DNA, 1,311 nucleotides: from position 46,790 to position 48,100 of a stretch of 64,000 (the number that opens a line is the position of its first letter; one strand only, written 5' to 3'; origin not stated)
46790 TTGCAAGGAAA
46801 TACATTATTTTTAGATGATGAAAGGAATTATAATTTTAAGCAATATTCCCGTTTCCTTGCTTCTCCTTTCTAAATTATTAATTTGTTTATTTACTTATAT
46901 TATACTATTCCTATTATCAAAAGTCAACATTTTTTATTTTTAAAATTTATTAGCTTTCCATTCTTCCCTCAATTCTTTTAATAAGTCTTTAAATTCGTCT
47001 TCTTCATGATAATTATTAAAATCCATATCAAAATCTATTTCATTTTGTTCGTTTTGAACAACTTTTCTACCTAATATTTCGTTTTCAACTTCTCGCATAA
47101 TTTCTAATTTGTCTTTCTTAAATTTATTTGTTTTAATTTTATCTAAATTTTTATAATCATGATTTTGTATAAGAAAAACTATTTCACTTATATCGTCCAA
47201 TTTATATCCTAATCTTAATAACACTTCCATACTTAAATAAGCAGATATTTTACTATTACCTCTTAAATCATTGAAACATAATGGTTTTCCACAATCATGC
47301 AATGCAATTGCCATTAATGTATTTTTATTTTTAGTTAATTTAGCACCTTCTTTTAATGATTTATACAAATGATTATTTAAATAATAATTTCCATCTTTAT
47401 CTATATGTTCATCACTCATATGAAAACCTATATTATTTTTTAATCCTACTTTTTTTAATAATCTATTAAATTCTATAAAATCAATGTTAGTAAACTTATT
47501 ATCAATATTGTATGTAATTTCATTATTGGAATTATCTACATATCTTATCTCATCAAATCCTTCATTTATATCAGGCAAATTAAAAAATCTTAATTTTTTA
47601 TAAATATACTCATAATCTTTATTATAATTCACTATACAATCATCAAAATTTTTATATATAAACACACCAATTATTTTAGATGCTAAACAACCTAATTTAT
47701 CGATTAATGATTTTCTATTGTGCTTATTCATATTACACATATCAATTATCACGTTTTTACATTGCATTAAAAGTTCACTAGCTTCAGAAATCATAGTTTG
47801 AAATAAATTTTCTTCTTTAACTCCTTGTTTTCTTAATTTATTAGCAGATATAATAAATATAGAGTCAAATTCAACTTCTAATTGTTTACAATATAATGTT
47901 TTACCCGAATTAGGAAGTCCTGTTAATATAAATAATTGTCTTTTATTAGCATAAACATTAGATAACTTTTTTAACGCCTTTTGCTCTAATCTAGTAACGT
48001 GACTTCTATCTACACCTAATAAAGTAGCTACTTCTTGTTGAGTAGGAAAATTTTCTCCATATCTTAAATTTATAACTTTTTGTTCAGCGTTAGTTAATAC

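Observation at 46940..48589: Sigma-70-type factor fused in one ORF to a P-loop kinase + HD phosphohydrolase module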

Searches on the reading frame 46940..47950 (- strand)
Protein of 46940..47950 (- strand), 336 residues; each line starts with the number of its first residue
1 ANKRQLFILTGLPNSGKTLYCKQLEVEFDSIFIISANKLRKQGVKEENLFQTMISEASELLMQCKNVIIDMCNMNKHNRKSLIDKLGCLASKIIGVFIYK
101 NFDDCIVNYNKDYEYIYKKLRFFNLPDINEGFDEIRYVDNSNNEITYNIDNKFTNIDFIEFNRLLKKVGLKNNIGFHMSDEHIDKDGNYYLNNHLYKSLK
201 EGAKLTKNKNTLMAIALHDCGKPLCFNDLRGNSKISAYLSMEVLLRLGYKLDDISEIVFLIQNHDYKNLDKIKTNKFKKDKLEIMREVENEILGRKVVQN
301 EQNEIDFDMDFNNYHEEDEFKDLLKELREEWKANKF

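Call 6: search_protein_families(library=pfam, proteins=[window:46940-47935:-], max_evalue=1)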
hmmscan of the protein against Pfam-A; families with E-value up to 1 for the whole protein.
window:46940-47935:- (331 aa): 9 families
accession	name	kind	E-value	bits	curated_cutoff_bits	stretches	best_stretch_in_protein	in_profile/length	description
PF08433.16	KTI12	-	1.9e-05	24.7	22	1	1-80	3-92/271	Chromatin associated protein KTI12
PF13671.12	AAA_33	-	0.0009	20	27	1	1-78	1-89/143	AAA domain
PF09439.16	SRPRB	-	0.0024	17.7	25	0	203-245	2-44/178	Signal recognition particle receptor beta subunit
PF01966.28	HD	-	0.0048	17.6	22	1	200-253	15-82/116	HD domain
PF19975.5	DO-GTPase1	-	0.011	15.4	27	1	3-38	1-32/271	Double-GTPase 1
PF13173.12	AAA_14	-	0.051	14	27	1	2-65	5-69/129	AAA domain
PF13207.12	AAA_17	-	0.064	14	27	1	5-65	1-59/136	AAA domain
PF00004.35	AAA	-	0.096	13.6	21.2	1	3-56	2-57/131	ATPase family associated with various cellular activities (AAA)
PF13238.12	AAA_18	-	0.19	12.6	29.4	1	3-67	2-80/128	AAA domain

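Call 10: search_solved_structures(query=window:46940-47950:-, max_evalue=1, show_alignments=2)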
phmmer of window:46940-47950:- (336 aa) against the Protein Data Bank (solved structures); distinct sequences matched with E-value up to 1: 4.
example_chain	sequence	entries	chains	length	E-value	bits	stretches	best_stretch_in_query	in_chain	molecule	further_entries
9had_A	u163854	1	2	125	0.24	13.6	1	249-329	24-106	Mite allergen Der f 21.0101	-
5ynx_A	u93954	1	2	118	0.24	13.6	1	248-329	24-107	Allergen Der f 21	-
5yny_A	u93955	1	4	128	0.36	13.1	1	248-329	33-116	Allergen Der f 21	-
9r72_B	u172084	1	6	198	0.82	11.9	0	7-37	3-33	Adenylate kinase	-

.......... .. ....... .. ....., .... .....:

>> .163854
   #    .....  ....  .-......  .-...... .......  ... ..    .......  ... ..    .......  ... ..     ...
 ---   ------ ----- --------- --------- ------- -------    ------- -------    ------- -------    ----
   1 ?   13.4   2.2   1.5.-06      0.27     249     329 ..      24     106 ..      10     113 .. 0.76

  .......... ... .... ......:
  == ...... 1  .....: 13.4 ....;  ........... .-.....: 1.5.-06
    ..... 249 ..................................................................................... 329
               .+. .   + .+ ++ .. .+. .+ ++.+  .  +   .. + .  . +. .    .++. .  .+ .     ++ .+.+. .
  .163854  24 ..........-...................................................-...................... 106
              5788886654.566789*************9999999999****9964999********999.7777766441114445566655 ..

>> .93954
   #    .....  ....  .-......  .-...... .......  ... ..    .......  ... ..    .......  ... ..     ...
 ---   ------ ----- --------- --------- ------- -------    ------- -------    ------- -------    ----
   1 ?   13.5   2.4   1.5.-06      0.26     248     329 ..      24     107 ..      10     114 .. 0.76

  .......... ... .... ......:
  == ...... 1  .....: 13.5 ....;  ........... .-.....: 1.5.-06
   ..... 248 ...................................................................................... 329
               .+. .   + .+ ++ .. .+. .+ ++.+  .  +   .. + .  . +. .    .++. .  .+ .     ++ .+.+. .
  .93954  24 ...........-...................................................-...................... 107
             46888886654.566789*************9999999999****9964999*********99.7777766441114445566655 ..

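Call 32: find_homologous_proteins(query=A2, max_evalue=0.001)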
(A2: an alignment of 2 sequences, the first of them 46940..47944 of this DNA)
Query A2 (2 sequences) (334 aa, profile of the alignment): 206 proteins with E <= 0.001 among 6758 candidates; the best 120 are listed.
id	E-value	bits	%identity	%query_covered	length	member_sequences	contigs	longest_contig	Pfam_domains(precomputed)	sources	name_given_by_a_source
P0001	1.5e-169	582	98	100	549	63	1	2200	PF04545.23,PF04542.21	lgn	-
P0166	1.4e-163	563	30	78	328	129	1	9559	PF13671.13,PF08433.17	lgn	-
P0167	6.5e-150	518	29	78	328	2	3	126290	PF13671.13,PF08433.17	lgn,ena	-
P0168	1.1e-143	497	29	78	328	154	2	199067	PF13671.13,PF08433.17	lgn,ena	-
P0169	4.9e-143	495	30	78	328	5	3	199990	PF13671.13,PF08433.17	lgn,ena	-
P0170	2.2e-142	493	29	78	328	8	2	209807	PF13671.13,PF08433.17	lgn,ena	-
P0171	3.2e-142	492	30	78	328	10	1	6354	PF13671.13,PF08433.17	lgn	-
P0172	7.4e-142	491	29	78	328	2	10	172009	PF13671.13,PF08433.17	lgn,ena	-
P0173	4.2e-141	489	28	78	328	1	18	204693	PF13671.13,PF08433.17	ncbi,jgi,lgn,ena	jgi:predicted kinase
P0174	2.7e-119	417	27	78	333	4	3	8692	PF01591.25,PF01966.29,PF13671.13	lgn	-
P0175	3.2e-117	410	30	80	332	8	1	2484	PF01966.29,PF13671.13,PF08433.17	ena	-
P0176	2.8e-115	404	29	78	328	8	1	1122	PF01591.25,PF01966.29,PF13671.13,PF08433.17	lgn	-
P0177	2.8e-113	397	29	80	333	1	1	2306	PF13671.13,PF08433.17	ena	-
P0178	1.1e-112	395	29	80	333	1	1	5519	PF13671.13,PF08433.17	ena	-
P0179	5.1e-112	393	29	80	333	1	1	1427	PF13671.13,PF08433.17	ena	-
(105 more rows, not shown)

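Call 47: predict_structure(alignment_id=A3)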
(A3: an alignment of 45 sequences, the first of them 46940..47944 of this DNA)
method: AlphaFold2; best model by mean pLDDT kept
length: 334 residues; sequences in the alignment: 45
mean_pLDDT: 61.6   pTM: 0.45
mean pLDDT of the five models: 61.6, 58.8, 54.8, 51.6, 46.8
residues with pLDDT >= 90: 46; 70-90: 92; 50-70: 75; < 50: 121
segments of 3 or more residues with pLDDT < 50: 140-153, 171-188, 218-233, 263-334
pLDDT, mean of each block of 10 residues (from residue 1): 85 74 80 91 92 95 89 81 92 73 54 59 69 66 33 55 67 38 43 75 82 64 34 53 68 72 47 42 41 29 25 35 41 31
secondary structure, 60 per line:
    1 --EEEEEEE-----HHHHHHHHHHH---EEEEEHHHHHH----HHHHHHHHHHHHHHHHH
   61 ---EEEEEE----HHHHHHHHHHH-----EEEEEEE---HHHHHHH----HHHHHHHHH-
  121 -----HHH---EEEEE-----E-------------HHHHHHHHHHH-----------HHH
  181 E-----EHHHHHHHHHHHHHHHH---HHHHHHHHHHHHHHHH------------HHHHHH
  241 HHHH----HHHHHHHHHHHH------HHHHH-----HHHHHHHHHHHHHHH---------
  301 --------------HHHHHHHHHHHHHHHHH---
elements in order: E3-9 H15-25 E29-33 H34-39 H44-60 E64-69 H74-84 E90-96 H100-106 H111-119 E132-136 H156-166 H188-203 H207-222 H235-244 H249-260 H267-271 H277-291 H315-331

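Call 51: fold_search(model_id=the predicted structure, library=pdb)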
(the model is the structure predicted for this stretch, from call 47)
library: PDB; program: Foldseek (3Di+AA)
matches with E <= 10: 1441; with E <= 0.001: 56
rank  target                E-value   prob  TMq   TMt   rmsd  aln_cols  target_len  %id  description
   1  3adb_B                9.6e-07  1.00  0.34  0.44  21.2       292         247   16  Crystal structure of O-phosphoseryl-tRNA kinase complexed with selenocysteine tRNA and AMPPNP (crystal type 1) (released 2010-07-28)
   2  3adc_B                2.5e-06  1.00  0.32  0.44  21.1       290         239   17  Crystal structure of O-phosphoseryl-tRNA kinase complexed with selenocysteine tRNA and AMPPNP (crystal type 2) (released 2010-07-28)
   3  3adc_A                3.0e-06  1.00  0.33  0.43  20.7       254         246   18  Crystal structure of O-phosphoseryl-tRNA kinase complexed with selenocysteine tRNA and AMPPNP (crystal type 2) (released 2010-07-28)
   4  3adb_A                3.2e-06  1.00  0.34  0.44  21.1       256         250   16  Crystal structure of O-phosphoseryl-tRNA kinase complexed with selenocysteine tRNA and AMPPNP (crystal type 1) (released 2010-07-28)
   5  3a4l_B                3.6e-06  1.00  0.35  0.47  18.7       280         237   18  Crystal structure of archaeal O-phosphoseryl-tRNA(Sec) kinase (released 2009-10-20)
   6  3a4n_A                5.4e-06  1.00  0.34  0.46  17.6       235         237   18  Crystal structure of archaeal O-phosphoseryl-tRNA(Sec) kinase (released 2009-10-20)
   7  3zvl                  6.0e-06  1.00  0.33  0.29   6.8       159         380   18  The structural basis for substrate recognition by mammalian polynucleotide kinase 3' phosphatase (released 2011-11-16)
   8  3zvn_A                7.6e-06  1.00  0.34  0.30   6.3       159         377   16  The structural basis for substrate recognition by mammalian polynucleotide kinase 3' phosphatase (released 2011-11-16)
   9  3a4l_A                1.0e-05  1.00  0.35  0.48  18.9       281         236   18  Crystal structure of archaeal O-phosphoseryl-tRNA(Sec) kinase (released 2009-10-20)
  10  3u7f_B                1.2e-05  1.00  0.33  0.29   4.1       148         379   18  Crystal structure of mPNKP catalytic fragment (D170A) bound to single-stranded DNA (TCCTCp) (released 2011-12-14)
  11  9drz_A                1.5e-05  1.00  0.35  0.67   2.8       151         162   20  Structure of Lichtheimia corymbifera Kinase in complex with GDP and MG (released 2024-10-16)
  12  3u7g_A                1.6e-05  1.00  0.33  0.29   3.5       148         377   17  Crystal structure of mPNKP catalytic fragment (D170A) bound to single-stranded DNA (TCCTAp) (released 2011-12-14)
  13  1yj5_B                1.8e-05  1.00  0.33  0.29   4.2       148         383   18  Molecular architecture of mammalian polynucleotide kinase, a DNA repair enzyme (released 2005-03-15)
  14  3u7e                  2.5e-05  1.00  0.33  0.29   4.1       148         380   18  Crystal structure of mPNKP catalytic fragment (D170A) (released 2011-12-14)
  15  9drz_C                3.2e-05  1.00  0.34  0.66   2.8       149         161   20  Structure of Lichtheimia corymbifera Kinase in complex with GDP and MG (released 2024-10-16)
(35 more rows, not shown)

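Call 52: search_protein_families(library=phrogs, proteins=[window:46940-47944:-], max_evalue=0.01)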
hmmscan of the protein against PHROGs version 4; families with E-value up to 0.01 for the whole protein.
window:46940-47944:- (334 aa): 3 families
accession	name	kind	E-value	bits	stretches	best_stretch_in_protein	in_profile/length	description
phrog_6931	-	unknown function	2.5e-08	34.5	1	1-133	184-336/343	-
phrog_2071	-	other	1.3e-06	29.5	1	2-85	16-106/282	ATPase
phrog_505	-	other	0.00046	20.7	1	3-83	3-96/295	polynucleotide kinase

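Call 102: fold_search(model_id=the predicted structure, library=viral)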
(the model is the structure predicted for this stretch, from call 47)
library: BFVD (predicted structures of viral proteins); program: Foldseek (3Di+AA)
matches with E <= 10: 899; with E <= 0.001: 28
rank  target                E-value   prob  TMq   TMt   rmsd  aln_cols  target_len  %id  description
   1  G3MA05                1.8e-10  1.00  0.38  0.30  17.5       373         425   17  Gp264 [Bacillus phage G]
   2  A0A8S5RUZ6            1.9e-08  1.00  0.40  0.41  17.8       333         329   18  AAA domain protein [Siphoviridae sp. ctHip2]
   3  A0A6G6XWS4            2.1e-07  1.00  0.34  0.61   3.7       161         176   22  (no name in the UniProt tables at hand)
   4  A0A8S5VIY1            4.7e-07  1.00  0.37  0.41   2.7       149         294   21  (no name in the UniProt tables at hand)
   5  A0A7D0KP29            1.3e-06  1.00  0.35  0.69   3.5       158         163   20  (no name in the UniProt tables at hand)
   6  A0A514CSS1            5.0e-06  1.00  0.35  0.65   5.9       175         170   19  Polynucleotide kinase [Achromobacter phage Motura]
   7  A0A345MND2            7.9e-06  1.00  0.32  0.58   7.7       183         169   21  (no name in the UniProt tables at hand)
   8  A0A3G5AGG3            1.1e-05  1.00  0.32  0.32   3.1       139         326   24  PNK3P-domain-containing protein [Solumvirus sp.]
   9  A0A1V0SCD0            2.2e-05  1.00  0.32  0.29   7.0       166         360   17  Polynucleotide phosphatase/kinase [Catovirus CTV1]
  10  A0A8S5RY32            3.1e-05  1.00  0.36  0.30   3.4       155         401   20  AAA domain protein [Myoviridae sp. ctNQV2]
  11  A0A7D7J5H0            4.2e-05  1.00  0.25  0.29  24.6       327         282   16  (no name in the UniProt tables at hand)
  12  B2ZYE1                8.9e-05  1.00  0.29  0.40  11.0       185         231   14  Adenosine 5'-phosphosulfate kinase [Ralstonia phage phiRSL1]
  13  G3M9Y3                9.4e-05  1.00  0.32  0.37  18.7       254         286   17  Gp242 [Bacillus phage G]
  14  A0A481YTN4            1.3e-04  1.00  0.33  0.33   3.2       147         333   16  Polynucleotide kinase 3 phosphatase [Marseillevirus LCMAC101]
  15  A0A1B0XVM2            1.4e-04  1.00  0.30  0.30   5.7       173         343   18  Putative polyA polymerase [Campylobacter phage PC5]
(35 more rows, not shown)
